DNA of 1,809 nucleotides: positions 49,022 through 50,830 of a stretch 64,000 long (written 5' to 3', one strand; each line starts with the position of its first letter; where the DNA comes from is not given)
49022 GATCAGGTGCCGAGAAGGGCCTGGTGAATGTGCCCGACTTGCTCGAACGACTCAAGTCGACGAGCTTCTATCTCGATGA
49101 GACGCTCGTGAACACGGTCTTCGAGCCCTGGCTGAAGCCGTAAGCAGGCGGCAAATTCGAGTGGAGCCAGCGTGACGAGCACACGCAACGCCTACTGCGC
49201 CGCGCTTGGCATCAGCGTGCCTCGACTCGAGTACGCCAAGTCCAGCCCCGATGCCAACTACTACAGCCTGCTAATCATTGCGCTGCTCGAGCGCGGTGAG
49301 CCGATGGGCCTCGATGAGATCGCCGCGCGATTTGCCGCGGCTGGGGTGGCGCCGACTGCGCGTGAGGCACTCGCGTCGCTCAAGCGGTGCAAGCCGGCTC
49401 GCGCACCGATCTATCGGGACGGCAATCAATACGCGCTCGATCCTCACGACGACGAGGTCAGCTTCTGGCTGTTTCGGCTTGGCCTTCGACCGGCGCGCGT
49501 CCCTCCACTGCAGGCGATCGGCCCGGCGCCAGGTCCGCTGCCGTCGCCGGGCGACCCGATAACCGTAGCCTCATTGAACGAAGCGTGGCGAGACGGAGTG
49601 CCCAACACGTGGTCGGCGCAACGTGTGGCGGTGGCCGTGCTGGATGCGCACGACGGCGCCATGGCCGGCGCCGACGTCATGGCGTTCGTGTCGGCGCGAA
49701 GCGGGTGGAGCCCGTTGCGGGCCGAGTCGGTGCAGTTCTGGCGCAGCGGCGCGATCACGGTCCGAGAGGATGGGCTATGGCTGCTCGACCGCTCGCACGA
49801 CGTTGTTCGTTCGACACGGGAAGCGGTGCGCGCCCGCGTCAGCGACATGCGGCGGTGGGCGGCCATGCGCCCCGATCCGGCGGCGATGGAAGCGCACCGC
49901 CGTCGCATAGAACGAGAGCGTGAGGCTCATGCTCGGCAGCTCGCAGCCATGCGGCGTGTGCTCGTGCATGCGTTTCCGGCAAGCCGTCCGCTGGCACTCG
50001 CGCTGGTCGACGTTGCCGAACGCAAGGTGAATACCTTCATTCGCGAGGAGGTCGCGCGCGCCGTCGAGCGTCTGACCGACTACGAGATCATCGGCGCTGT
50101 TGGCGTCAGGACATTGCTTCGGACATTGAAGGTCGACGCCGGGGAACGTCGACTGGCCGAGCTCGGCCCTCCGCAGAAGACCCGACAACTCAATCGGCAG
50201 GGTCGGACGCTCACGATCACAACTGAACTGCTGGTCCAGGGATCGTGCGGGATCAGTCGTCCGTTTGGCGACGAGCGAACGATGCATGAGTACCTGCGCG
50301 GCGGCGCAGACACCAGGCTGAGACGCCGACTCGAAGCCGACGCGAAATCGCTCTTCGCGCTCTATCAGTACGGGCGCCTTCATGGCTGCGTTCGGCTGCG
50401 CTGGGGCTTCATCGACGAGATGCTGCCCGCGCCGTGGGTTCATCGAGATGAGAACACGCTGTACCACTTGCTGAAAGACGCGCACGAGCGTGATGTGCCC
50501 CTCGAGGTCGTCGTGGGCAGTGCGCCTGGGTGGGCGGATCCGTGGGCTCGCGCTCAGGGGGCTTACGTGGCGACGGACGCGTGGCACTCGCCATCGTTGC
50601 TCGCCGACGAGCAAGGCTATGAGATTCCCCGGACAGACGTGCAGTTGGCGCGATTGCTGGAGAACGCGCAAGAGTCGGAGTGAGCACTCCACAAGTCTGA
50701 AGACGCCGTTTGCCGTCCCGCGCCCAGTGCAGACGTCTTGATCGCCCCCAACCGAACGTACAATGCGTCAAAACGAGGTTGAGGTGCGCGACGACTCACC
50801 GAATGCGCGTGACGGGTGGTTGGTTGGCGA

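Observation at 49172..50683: A 503-aa protein of no recognisable family is the main intact cargo of the island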

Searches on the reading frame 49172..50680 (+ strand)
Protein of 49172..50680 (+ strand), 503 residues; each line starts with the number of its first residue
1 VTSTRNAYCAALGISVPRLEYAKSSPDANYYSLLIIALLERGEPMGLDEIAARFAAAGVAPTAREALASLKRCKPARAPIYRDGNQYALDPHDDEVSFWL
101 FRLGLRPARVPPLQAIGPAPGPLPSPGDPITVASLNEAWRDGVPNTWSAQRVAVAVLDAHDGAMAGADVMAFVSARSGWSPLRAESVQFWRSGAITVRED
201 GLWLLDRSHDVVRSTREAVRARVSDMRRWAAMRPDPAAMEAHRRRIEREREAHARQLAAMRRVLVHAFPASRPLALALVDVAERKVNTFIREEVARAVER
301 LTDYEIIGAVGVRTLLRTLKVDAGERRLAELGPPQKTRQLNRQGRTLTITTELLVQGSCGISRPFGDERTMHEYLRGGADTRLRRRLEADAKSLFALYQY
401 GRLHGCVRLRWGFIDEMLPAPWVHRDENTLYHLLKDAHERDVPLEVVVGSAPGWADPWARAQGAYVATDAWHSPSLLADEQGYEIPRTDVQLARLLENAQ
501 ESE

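Call 3: search_protein_families(library=pfam, proteins=[window:49172-50680:+], max_evalue=1)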
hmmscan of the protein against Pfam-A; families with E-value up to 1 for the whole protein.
window:49172-50680:+ (503 aa): 1 family
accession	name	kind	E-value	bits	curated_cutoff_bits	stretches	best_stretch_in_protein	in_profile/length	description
PF14468.11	DUF4427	-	0.046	14.3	22.7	1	201-260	39-93/132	Protein of unknown function (DUF4427)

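Call 4: search_protein_families(library=padloc, proteins=[window:49172-50680:+], max_evalue=1)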
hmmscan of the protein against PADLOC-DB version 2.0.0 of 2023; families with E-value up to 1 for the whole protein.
window:49172-50680:+ (503 aa): 0 families

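Call 5: search_protein_families(library=ncbifam, proteins=[window:49172-50680:+], max_evalue=1)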
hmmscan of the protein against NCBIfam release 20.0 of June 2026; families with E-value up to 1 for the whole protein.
window:49172-50680:+ (503 aa): 1 family
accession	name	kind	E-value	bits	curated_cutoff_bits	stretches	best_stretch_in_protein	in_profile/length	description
NF035925.1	Geo26A_fam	subfamily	0.22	11.3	40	1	33-68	146-181/197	geobacillin-26 family protein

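Call 6: search_solved_structures(query=window:49172-50680:+, max_evalue=10)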
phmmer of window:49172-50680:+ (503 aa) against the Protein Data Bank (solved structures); distinct sequences matched with E-value up to 10: 0.

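Call 7: find_homologous_proteins(query=window:49172-50680:+, max_evalue=0.001)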
Query window:49172-50680:+ (503 aa): 1051 proteins with E <= 0.001 among 8000 candidates; the best 120 are listed.
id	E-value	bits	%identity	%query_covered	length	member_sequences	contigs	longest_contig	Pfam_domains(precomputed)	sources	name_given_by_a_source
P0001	0.0e+0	1128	100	100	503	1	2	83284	-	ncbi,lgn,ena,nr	ncbi:MAG: hypothetical protein O2930_00255 [Acidobacteria bacterium]|nr:hypothetical protein [Acidob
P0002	3.7e-288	974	87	99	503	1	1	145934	-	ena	-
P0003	2.0e-281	952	83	100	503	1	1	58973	-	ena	-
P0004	9.9e-271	917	81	100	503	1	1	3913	-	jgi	jgi:hypothetical protein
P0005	1.4e-267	907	80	100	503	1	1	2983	-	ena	-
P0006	4.2e-267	905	81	99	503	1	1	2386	-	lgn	-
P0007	8.4e-266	901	80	100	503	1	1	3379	-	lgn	-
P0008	1.4e-264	897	80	99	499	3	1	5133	-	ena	-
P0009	3.5e-264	895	79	100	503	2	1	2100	-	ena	-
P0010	3.8e-264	895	79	100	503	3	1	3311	-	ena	-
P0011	1.1e-262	890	79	100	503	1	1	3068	-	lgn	-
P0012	7.6e-260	881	79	99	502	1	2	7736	-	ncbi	ncbi:MAG: hypothetical protein ACRD3J_15265 [Thermoanaerobaculia bacterium]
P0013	9.7e-259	877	78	100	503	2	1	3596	-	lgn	-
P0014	8.8e-256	868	77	100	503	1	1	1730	-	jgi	jgi:hypothetical protein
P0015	2.1e-255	866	77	100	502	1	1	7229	-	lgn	-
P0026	8.0e-253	858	77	100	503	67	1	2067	-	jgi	jgi:hypothetical protein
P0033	1.3e-249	847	76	99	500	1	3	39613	-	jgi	jgi:hypothetical protein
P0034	1.7e-249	847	77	99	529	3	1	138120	-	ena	-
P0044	5.5e-242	822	76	99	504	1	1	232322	-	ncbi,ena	-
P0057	1.1e-225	768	70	98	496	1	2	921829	-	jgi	jgi:hypothetical protein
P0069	4.4e-220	750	69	99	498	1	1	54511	-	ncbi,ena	-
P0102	1.5e-209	715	66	98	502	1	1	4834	-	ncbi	ncbi:MAG: hypothetical protein ACREMW_05420, partial [Gemmatimonadales bacterium]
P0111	2.3e-205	701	64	98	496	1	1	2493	-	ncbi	ncbi:MAG: hypothetical protein ABI211_17515 [Vicinamibacterales bacterium]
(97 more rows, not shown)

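Call 9: find_encoding_contigs(protein=P0057, flank=8000, max_places=3)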
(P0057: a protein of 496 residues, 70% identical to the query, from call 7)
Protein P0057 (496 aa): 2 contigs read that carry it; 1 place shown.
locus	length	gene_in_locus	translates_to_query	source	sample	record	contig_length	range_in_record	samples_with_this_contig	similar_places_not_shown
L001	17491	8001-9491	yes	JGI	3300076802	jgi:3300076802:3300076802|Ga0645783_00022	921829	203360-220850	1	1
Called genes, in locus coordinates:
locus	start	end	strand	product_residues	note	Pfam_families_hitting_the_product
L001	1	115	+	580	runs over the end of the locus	PF02776:TPP_enzyme_N, PF00205:TPP_enzyme_M, PF02775:TPP_enzyme_C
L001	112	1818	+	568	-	PF00171:Aldedh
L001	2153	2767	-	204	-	PF00440:TetR_N, PF17932:TetR_C_24 (weak), PF17935:TetR_C_27 (weak)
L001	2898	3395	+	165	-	-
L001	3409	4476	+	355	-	PF11918:Peptidase_S41_N, PF03572:Peptidase_S41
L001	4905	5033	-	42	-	-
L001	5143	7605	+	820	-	PF12704:MacB_PCD, PF02687:FtsX, PF12704:MacB_PCD, PF02687:FtsX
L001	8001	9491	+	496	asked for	-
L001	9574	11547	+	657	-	PF13191:AAA_16 (faint), PF09848:SLFN-g3_helicase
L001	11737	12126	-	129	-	PF08818:DUF1801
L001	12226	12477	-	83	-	-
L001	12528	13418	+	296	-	PF04542:Sigma70_r2, PF08281:Sigma70_r4_2, PF12680:SnoaL_2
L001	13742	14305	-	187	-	-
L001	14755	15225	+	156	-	-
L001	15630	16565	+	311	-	PF02673:BacA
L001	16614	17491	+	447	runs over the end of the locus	PF13520:AA_permease_2, PF00324:AA_permease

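Call 10: find_encoding_contigs(protein=P0044, flank=8000, max_places=3)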
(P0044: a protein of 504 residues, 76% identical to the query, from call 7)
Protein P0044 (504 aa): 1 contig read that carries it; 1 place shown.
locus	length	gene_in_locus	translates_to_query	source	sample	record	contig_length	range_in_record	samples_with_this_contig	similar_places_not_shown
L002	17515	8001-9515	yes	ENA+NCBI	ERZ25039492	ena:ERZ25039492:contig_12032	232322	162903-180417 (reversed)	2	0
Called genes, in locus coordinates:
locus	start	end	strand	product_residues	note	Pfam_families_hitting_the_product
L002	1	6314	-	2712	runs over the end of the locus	PF10091:Glycoamylase, PF06165:GH94_b-supersand, PF17167:Glyco_hydro_94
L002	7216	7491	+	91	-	PF03683:UPF0175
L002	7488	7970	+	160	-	PF11848:DUF3368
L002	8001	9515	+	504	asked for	-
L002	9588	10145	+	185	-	-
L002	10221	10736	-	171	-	-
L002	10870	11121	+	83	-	-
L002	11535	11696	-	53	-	PF00589:Phage_integrase (weak)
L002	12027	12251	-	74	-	-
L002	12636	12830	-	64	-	PF12728:HTH_17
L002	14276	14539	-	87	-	-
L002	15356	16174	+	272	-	PF09848:SLFN-g3_helicase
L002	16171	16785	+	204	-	PF09848:SLFN-g3_helicase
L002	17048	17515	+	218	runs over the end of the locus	PF18765:Polbeta (weak)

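Call 11: find_encoding_contigs(protein=P0002, flank=8000, max_places=3)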
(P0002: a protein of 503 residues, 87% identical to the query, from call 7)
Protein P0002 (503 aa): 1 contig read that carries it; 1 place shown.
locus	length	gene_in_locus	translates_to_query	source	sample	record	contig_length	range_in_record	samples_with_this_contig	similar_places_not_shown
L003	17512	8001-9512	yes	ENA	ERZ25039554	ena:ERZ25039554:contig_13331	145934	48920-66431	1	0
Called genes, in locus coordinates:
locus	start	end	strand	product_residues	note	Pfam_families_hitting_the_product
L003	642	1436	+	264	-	-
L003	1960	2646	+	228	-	PF00689:Cation_ATPase_C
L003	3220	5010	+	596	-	PF00702:Hydrolase, PF13246:Cation_ATPase, PF00689:Cation_ATPase_C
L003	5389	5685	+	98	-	PF04365:BrnT_toxin (weak)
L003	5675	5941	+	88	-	PF12441:CopG_antitoxin (weak)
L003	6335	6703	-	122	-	-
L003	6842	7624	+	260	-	-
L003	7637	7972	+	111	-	PF03683:UPF0175 (weak)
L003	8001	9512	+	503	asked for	-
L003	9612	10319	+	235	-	-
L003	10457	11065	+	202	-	-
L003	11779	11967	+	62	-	-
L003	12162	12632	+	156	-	-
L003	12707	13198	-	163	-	PF00754:F5_F8_type_C, PF22633:F5_F8_type_C_2 (weak)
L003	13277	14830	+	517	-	PF00749:tRNA-synt_1c, PF19269:Anticodon_2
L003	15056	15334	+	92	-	PF10685:KGG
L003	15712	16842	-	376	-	-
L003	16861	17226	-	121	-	PF11535:Calci_bind_CcbP (weak)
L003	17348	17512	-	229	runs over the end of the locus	-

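Call 16: find_related_loci(query=A1, collection=genome_contigs, flank=8000)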
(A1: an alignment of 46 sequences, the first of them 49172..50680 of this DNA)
Query A1 (503 aa) in genome_contigs; peptide patterns used: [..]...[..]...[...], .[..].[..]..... (x = any residue, [..] = any of these).
131 stretches matched a pattern; 59 encode a relative of the query (tblastn E <= 1e-3); 58 distinct loci.
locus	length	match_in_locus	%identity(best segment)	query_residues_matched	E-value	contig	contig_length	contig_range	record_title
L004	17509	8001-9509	85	1-503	0e+0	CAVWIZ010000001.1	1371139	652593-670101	MAG: uncultured Acidobacteriota bacterium isolate MFD02242.bin.2.28 genome assembly, contig: contig_1405, whole genome s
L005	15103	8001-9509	76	1-503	0e+0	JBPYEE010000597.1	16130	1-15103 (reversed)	MAG: Vicinamibacterales bacterium isolate Bin.016.fastaField_forest_FP4 k127_7323377, whole genome shotgun sequence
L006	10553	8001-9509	77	1-503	0e+0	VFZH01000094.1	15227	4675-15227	MAG: Acidimicrobiia bacterium isolate K_Offshore_80m_m2_020 K_Offshore_80m_m2_020_Ga0194132_10008100, whole genome shotg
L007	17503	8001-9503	76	1-500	0e+0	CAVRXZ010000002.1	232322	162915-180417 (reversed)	MAG: uncultured Acidobacteriota bacterium isolate MFD02242.bin.2.305 genome assembly, contig: contig_12032, whole genome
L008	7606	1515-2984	68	5-495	0e+0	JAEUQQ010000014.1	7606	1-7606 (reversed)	MAG: Acidobacteria bacterium isolate new MAG-255 k141_2294600, whole genome shotgun sequence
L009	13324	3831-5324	62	3-500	0e+0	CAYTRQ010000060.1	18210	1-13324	MAG TPA_asm: uncultured Polyangiaceae bacterium isolate SRP304980_co1_27 genome assembly, contig: NODE_1470_length_18210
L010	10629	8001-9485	64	1-495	0e+0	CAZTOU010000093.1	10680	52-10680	MAG TPA_asm: uncultured Spirochaetales bacterium isolate binchicken_co142_37 genome assembly, contig: NODE_17610_length_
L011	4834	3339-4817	66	3-495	0e+0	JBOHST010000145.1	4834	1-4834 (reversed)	MAG: Gemmatimonadales bacterium isolate M3-S_metawrap_bin.151 k127_2340480, whole genome shotgun sequence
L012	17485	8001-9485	62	3-497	0e+0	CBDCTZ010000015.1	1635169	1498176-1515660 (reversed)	MAG: Polyangiaceae bacterium isolate 4c7673ea-cc67-4993-aab5-aed0b62f3259 genome assembly, contig: contig_15, whole geno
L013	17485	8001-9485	62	1-495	0e+0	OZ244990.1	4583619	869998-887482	MAG: Candidatus Eiseniibacteriota bacterium isolate 2ac8f909-beb7-4024-9be3-18111db1b52c genome assembly, chromosome: 1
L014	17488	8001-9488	63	3-498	0e+0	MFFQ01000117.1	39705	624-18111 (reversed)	MAG: Candidatus Eisenbacteria bacterium RBG_16_71_46 RBG_16_scaffold_7820, whole genome shotgun sequence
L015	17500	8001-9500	62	1-498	0e+0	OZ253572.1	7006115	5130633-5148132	MAG: Spirochaetia bacterium isolate 72bb51b6-cb5f-447a-8604-6b23f49a98cc genome assembly, chromosome: 1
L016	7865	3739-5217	63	3-495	0e+0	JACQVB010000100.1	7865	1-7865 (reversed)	MAG: Gemmatimonadetes bacterium isolate NC_groundwater_1452_Ag_S-0.65um_65_21 S_p65_S5_coassembly_k141_1741854, whole ge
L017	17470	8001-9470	62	6-495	0e+0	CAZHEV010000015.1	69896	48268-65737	MAG TPA_asm: uncultured bacterium isolate SRP141376_co1_25 genome assembly, contig: NODE_1020_length_69896_cov_10.961112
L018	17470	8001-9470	62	6-495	0e+0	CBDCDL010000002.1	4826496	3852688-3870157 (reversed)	MAG: Spirochaetia bacterium isolate 978a6f5d-7542-411a-95a3-dd801879e222 genome assembly, contig: contig_2, whole genome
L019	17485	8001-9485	62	1-495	0e+0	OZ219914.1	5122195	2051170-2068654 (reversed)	MAG: Spirochaetia bacterium isolate 65460407-d738-4661-97af-02a88c6845d9 genome assembly, chromosome: 2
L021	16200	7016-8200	75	1-395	0e+0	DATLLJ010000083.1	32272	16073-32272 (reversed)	MAG TPA_asm: Vicinamibacterales bacterium isolate SMAG_U13745 k141_4080962, whole genome shotgun sequence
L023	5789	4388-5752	62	1-458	0e+0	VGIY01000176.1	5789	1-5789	MAG: Candidatus Eisenbacteria bacterium isolate M_DeepCast_400m_m2_100 M_DeepCast_400m_m2_100_Ga0194112_10030682, whole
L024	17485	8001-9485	61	1-495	2e-180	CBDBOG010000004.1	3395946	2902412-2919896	MAG: Spirochaetia bacterium isolate 40739a5d-4c61-4e6f-ad63-b7fc718ca5ff genome assembly, contig: contig_4, whole genome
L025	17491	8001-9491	61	1-497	8e-179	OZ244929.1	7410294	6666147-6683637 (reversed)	MAG: Spirochaetia bacterium isolate 8068e3ae-2514-4771-9ed6-15a7f5772894 genome assembly, chromosome: 1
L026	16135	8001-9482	59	1-495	4e-179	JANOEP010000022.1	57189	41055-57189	MAG: bacterium isolate SOY_65_metabat_222 SOY_65_k141_3706574, whole genome shotgun sequence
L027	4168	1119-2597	58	3-496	0e+0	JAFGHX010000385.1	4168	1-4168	MAG: Kiritimatiellae bacterium isolate Zod_Metabat.16 k87_11791320, whole genome shotgun sequence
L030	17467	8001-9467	60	6-495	4e-172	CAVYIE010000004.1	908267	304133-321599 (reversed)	MAG: Candidatus Eisenbacteria bacterium isolate MFD05684.bin.1.2 genome assembly, contig: contig_36589, whole genome sho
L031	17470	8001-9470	56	6-495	6e-162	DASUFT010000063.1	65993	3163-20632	MAG TPA_asm: Candidatus Polarisedimenticolaceae bacterium isolate SMAG_U1386 k141_1015158, whole genome shotgun sequence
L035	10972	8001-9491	55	2-495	4e-152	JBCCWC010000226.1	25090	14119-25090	MAG: Myxococcota bacterium isolate P01_E01_bin.52 k141_1093782_length_25090_cov_20.3359, whole genome shotgun sequence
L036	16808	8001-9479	52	1-495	4e-148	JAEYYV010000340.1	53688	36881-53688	MAG: Proteobacteria bacterium isolate OH_CBlB_67 k127_3801761, whole genome shotgun sequence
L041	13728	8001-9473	48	2-496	1e-118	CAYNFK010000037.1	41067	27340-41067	MAG TPA_asm: uncultured Enterobacteriaceae bacterium isolate SRP329715_co2_344 genome assembly, contig: NODE_1983_length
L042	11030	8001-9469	63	11-500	3e-147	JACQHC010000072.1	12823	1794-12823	MAG: Gemmatimonadetes bacterium isolate NC_groundwater_1089_Ag_S2p5_68_137 S_2p5_S6_coassembly_k141_1843963, whole genom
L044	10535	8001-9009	76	1-336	7e-129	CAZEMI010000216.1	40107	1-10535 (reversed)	MAG TPA_asm: uncultured Acidobacterium sp. isolate binchicken_co31_34 genome assembly, contig: k141_3747450, whole genom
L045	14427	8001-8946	68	1-316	4e-111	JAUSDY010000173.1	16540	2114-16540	MAG: Acidobacteriota bacterium isolate E14_maxbin.140_sub E14_k141_681113, whole genome shotgun sequence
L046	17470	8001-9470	62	6-495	2e-177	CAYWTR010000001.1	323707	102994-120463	MAG TPA_asm: uncultured Fibrobacteraceae bacterium isolate binchicken_co277_105 genome assembly, contig: NODE_58_length_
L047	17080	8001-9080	64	6-495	1e-102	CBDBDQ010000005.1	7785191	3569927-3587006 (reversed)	MAG: Spirochaetia bacterium isolate f652f7ba-8847-4161-9e61-b7674eda2487 genome assembly, contig: contig_5, whole genome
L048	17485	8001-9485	58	6-499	8e-169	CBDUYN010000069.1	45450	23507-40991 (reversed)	MAG TPA_asm: uncultured bacterium isolate SRR22302374_binner12_Refined_89 genome assembly, contig: ERZ26661914.295, whol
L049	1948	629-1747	63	6-495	4e-103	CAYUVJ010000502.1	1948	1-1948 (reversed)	MAG TPA_asm: uncultured Gemmatimonadota bacterium isolate binchicken_co262_326 genome assembly, contig: NODE_80633_lengt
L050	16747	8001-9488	63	3-498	0e+0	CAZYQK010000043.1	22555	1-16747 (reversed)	MAG TPA_asm: uncultured bacterium isolate SRP119689_co1_84 genome assembly, contig: NODE_2998_length_22555_cov_6.947200,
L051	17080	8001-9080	60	1-496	2e-88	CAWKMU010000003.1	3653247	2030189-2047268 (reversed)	MAG: uncultured Gemmatimonadales bacterium isolate MFD00731.bin.2.174 genome assembly, contig: contig_481, whole genome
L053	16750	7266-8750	56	6-500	2e-162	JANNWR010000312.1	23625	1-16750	MAG: bacterium isolate VAR_34_metabat_33 VAR_34_k141_1077489, whole genome shotgun sequence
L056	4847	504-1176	66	4-498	9e-56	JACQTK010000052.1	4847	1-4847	MAG: Acidobacteria bacterium isolate NC_groundwater_1409_Ag_S-0.65um_68_39 S_p65_S5_coassembly_k141_1068543, whole genom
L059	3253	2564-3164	74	1-350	7e-45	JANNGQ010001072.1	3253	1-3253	MAG: Planctomycetota bacterium isolate SOY_6_C_metabat_405_sub SOY_6_C_k141_5164428, whole genome shotgun sequence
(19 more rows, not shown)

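Call 22: predict_structure(alignment_id=A1)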
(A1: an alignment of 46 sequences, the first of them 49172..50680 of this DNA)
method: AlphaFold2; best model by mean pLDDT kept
length: 503 residues; sequences in the alignment: 46
mean_pLDDT: 77.6   pTM: 0.43
mean pLDDT of the five models: 77.6, 77.3, 76.3, 75.3, 64.9
residues with pLDDT >= 90: 147; 70-90: 226; 50-70: 71; < 50: 59
segments of 3 or more residues with pLDDT < 50: 1-4, 109-117, 335-346, 403-420, 450-459, 498-503
pLDDT, mean of each block of 10 residues (from residue 1): 63 85 86 94 93 95 93 82 86 77 64 45 85 89 81 93 89 75 71 78 89 92 82 62 68 71 92 93 88 93 90 91 84 55 54 70 81 92 92 82 44 31 61 86 76 41 83 85 78 63 31
secondary structure, 60 per line:
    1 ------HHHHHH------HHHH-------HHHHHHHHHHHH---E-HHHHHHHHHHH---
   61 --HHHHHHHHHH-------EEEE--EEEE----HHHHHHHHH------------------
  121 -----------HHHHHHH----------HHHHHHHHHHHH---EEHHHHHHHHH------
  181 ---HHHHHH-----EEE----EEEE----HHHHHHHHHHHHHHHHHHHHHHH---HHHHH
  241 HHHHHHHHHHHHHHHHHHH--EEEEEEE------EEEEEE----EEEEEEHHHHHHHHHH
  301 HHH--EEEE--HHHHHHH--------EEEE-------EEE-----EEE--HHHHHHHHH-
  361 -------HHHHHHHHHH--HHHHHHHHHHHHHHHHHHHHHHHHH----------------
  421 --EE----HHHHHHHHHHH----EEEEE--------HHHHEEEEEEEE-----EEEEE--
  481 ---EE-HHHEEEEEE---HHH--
elements in order: H7-12 H19-22 H30-41 H47-57 H63-72 E80-83 E86-89 H94-102 H132-138 H149-160 H166-174 H184-189 E195-197 E202-205 H210-232 H236-259 E262-268 E275-280 E285-290 H291-303 E306-309 H312-318 E327-330 E338-340 E346-348 H351-359 H368-377 H380-404 H429-439 E444-448 H457-460 E461-468 E474-478 E490-495
